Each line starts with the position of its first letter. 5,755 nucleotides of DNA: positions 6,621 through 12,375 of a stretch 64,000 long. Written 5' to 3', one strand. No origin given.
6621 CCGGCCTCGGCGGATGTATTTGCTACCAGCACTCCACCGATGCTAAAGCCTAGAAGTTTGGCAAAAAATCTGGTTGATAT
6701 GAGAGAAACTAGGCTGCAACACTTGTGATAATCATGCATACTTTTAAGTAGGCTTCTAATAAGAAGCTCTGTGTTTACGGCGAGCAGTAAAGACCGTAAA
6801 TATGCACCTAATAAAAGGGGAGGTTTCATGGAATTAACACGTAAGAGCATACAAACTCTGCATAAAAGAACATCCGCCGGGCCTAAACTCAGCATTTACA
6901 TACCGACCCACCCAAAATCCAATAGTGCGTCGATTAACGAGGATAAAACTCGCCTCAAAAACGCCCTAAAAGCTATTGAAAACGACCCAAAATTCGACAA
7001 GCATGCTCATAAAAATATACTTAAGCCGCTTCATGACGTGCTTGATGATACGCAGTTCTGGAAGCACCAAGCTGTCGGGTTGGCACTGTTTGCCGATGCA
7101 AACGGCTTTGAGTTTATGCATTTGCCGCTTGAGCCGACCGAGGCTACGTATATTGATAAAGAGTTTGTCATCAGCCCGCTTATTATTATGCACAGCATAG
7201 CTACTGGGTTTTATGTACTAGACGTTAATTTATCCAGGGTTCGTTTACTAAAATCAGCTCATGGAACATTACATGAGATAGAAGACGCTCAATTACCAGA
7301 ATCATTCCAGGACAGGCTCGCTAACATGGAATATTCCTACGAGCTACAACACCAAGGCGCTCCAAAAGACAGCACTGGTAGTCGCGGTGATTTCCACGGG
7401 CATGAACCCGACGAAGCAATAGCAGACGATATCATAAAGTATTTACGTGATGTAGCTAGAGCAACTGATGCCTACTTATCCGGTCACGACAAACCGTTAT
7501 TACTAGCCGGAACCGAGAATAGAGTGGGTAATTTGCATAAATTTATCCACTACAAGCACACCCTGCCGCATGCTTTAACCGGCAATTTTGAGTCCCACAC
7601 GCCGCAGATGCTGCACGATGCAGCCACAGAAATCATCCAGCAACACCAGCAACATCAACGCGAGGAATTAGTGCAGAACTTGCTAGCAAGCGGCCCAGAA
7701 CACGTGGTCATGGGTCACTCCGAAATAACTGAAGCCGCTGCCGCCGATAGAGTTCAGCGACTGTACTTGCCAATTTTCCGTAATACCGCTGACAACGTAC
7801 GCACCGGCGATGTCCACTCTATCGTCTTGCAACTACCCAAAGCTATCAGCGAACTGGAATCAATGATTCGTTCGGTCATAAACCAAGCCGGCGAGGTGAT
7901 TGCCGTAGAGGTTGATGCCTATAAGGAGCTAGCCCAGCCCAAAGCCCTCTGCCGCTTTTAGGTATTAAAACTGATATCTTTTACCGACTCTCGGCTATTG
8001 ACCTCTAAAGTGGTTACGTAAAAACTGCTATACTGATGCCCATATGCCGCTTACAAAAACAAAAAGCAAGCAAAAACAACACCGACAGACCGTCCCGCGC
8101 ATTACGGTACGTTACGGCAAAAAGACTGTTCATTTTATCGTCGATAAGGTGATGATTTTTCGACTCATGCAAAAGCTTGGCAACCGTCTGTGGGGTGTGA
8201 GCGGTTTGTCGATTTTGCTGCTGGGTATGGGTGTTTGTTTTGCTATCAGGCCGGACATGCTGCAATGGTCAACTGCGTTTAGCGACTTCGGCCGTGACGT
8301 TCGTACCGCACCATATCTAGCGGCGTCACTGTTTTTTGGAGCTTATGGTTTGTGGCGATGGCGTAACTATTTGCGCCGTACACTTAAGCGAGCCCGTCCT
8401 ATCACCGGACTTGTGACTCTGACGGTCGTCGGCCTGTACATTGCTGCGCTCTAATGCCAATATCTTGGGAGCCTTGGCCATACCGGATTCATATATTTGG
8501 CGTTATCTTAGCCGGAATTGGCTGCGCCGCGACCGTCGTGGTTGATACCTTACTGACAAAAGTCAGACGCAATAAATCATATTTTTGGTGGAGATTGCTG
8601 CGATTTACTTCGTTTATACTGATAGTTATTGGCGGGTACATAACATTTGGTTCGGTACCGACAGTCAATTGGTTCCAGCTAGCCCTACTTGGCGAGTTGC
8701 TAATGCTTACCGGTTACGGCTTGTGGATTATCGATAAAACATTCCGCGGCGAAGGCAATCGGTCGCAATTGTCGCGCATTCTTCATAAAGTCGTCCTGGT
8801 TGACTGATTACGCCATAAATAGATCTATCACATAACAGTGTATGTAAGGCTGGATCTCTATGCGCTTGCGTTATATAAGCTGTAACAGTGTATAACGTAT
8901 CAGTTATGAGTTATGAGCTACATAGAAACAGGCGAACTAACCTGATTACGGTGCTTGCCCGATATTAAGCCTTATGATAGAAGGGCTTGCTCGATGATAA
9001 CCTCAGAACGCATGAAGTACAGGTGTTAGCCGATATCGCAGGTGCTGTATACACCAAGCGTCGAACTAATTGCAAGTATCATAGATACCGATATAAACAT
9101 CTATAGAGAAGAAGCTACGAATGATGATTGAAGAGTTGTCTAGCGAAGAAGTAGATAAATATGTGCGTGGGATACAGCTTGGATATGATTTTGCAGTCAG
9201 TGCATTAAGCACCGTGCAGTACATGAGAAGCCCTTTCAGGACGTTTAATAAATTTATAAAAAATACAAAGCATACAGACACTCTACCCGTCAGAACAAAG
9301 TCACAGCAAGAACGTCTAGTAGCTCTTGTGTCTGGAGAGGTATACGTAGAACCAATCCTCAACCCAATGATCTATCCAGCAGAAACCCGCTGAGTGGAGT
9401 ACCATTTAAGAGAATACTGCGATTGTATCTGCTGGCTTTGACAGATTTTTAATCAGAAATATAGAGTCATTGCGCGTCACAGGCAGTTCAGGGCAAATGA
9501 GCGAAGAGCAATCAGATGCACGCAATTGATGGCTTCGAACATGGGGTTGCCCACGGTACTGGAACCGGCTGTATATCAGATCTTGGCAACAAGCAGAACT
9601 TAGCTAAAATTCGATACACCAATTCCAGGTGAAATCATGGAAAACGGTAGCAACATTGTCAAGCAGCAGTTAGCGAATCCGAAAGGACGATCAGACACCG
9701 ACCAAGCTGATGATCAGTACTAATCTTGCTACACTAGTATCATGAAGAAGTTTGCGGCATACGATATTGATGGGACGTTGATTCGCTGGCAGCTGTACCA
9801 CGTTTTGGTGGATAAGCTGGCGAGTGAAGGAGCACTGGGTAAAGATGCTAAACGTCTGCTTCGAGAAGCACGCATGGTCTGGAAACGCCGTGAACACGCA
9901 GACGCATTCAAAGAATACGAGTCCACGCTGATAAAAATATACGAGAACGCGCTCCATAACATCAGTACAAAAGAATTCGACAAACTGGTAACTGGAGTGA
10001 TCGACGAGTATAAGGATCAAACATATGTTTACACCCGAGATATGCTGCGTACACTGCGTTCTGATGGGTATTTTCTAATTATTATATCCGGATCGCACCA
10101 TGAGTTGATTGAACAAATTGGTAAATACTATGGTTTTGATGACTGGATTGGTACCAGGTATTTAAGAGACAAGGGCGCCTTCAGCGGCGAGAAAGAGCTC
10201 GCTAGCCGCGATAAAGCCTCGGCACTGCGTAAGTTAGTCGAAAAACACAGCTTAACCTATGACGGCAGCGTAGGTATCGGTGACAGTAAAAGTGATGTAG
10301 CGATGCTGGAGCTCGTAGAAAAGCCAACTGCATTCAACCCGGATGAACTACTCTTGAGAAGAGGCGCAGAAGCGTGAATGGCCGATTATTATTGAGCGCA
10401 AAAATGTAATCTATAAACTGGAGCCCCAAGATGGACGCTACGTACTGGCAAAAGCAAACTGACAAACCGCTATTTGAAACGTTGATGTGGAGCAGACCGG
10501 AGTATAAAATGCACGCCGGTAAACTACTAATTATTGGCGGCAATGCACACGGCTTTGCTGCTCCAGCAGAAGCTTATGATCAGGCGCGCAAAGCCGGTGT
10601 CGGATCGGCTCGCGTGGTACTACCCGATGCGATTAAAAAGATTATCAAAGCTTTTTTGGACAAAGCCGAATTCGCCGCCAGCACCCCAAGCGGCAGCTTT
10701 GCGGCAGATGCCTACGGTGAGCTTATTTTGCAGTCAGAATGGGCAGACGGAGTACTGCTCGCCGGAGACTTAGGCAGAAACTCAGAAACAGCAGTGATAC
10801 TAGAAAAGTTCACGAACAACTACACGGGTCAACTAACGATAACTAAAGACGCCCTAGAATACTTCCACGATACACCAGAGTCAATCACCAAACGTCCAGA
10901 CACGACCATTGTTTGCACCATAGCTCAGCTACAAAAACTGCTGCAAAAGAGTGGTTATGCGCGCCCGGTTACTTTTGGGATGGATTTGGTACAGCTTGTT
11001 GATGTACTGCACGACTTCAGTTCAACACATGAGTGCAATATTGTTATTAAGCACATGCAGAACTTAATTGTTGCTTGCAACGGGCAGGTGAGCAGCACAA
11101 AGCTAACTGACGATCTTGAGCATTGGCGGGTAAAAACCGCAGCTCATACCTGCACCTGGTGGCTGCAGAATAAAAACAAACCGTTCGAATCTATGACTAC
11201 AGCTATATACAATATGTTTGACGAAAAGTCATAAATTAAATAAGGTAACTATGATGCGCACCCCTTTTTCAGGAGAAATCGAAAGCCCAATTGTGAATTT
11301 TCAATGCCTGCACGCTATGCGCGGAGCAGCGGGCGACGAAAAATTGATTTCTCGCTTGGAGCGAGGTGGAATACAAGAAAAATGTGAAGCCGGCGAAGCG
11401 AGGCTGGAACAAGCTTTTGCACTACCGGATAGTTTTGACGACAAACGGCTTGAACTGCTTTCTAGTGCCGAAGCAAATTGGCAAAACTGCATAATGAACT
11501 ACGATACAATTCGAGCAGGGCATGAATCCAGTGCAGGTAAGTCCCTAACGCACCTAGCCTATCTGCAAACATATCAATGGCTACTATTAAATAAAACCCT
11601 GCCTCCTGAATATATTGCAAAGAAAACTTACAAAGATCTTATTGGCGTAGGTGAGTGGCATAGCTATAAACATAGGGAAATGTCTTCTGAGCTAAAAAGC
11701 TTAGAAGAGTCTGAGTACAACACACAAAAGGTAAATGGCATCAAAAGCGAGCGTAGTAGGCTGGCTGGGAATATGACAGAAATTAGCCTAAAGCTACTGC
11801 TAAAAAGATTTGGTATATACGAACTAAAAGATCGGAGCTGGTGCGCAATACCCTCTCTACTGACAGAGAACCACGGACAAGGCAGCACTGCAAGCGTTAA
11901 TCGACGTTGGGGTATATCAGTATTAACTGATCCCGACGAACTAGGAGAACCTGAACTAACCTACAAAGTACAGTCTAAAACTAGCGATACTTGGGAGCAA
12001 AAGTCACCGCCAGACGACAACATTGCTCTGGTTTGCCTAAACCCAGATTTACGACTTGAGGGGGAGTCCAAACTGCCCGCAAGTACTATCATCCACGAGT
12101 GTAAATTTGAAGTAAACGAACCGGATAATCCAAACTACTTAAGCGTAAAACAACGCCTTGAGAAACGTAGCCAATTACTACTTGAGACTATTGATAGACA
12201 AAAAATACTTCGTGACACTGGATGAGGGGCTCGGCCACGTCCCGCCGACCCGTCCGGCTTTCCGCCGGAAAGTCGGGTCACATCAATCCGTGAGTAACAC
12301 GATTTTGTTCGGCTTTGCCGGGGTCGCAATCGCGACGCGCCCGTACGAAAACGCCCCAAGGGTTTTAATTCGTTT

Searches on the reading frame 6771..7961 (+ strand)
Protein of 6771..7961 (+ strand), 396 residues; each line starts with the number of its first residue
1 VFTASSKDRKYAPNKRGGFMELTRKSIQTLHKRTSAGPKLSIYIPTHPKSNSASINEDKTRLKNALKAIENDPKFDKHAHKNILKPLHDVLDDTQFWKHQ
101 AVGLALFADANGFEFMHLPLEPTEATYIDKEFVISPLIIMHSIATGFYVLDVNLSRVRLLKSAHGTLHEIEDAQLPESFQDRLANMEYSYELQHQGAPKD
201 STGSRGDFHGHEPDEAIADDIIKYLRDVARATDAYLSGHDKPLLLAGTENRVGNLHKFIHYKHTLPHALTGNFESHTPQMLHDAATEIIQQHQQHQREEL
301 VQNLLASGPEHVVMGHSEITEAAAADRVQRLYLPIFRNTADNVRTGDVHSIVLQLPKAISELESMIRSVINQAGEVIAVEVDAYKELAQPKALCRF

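Call 55: search_protein_families(library=pfam, proteins=[window:6771-7961:+], max_evalue=0.001)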
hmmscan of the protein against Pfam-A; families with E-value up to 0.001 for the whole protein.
window:6771-7961:+ (396 aa): 5 families
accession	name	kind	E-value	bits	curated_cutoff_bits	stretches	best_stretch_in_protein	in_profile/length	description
PF18845.6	baeRF_family3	-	8.7e-25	88.5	31.5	1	147-327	2-168/168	Bacterial archaeo-eukaryotic release factor family 3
PF18849.6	baeRF_family7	-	1.2e-22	81.1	27.2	1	147-290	1-143/144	Bacterial archaeo-eukaryotic release factor family 7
PF18848.6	baeRF_family6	-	4.1e-12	47.1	27.5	1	147-291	3-149/149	Bacterial archaeo-eukaryotic release factor family 6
PF18851.6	baeRF_family8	-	5.9e-08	33.1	27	1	148-295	5-139/141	Bacterial archaeo-eukaryotic release factor family 8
PF18855.6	baeRF_family11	-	9.4e-07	29.7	27.2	1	194-293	42-137/139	Bacterial archaeo-eukaryotic release factor family 11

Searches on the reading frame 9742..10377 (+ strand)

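Call 55: search_protein_families(library=pfam, proteins=[window:9742-10377:+], max_evalue=0.001)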
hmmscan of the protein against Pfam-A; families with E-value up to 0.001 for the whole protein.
window:9742-10377:+ (211 aa): 3 families
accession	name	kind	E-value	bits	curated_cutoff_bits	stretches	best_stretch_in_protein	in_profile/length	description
PF12710.13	HAD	-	8.4e-21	75.7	27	1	5-190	1-189/189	haloacid dehalogenase-like hydrolase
PF00702.32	Hydrolase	-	1.2e-08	36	26.4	1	6-190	5-188/191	haloacid dehalogenase-like hydrolase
PF08282.18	Hydrolase_3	-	3.1e-07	30.8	20.9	0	157-196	187-226/255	haloacid dehalogenase-like hydrolase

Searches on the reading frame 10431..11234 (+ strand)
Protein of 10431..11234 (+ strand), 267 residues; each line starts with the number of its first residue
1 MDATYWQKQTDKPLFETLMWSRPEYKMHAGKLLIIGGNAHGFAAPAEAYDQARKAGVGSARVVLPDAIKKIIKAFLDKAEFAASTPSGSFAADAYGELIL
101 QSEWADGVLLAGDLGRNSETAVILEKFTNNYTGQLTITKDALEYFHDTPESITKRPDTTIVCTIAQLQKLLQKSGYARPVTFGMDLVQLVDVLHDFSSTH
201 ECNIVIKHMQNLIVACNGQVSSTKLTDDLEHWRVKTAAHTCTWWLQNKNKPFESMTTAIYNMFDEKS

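Call 55: search_protein_families(library=pfam, proteins=[window:10431-11234:+], max_evalue=0.001)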
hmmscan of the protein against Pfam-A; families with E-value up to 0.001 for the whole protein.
window:10431-11234:+ (267 aa): 1 family
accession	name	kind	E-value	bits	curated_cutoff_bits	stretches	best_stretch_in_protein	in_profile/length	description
PF01256.23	Carb_kinase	-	0.00012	22.1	27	1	32-224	1-176/242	NAD(P)H-hydrate dehydratase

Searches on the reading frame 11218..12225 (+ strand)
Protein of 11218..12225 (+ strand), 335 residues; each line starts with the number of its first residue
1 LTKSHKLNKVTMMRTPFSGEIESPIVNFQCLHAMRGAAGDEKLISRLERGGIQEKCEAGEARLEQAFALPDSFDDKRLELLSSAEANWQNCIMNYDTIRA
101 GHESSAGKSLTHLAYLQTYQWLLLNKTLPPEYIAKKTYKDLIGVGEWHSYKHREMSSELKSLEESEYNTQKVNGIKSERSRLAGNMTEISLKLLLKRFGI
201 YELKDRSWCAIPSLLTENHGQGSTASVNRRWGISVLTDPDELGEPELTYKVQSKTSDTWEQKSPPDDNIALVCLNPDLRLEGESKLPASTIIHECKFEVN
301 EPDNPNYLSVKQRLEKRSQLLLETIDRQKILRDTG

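Call 56: search_protein_families(library=pfam, proteins=[window:11218-12225:+], max_evalue=0.001)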
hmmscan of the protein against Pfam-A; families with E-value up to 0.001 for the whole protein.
window:11218-12225:+ (335 aa): 0 families

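Call 71: search_protein_families(library=pfam, proteins=[window:11218-12225:+], max_evalue=1)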
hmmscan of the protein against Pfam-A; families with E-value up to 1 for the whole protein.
window:11218-12225:+ (335 aa): 1 family
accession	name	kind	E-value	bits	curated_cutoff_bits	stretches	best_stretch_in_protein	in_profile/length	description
PF12867.12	DinB_2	-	0.13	13.2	24.8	1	76-171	11-99/128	DinB superfamily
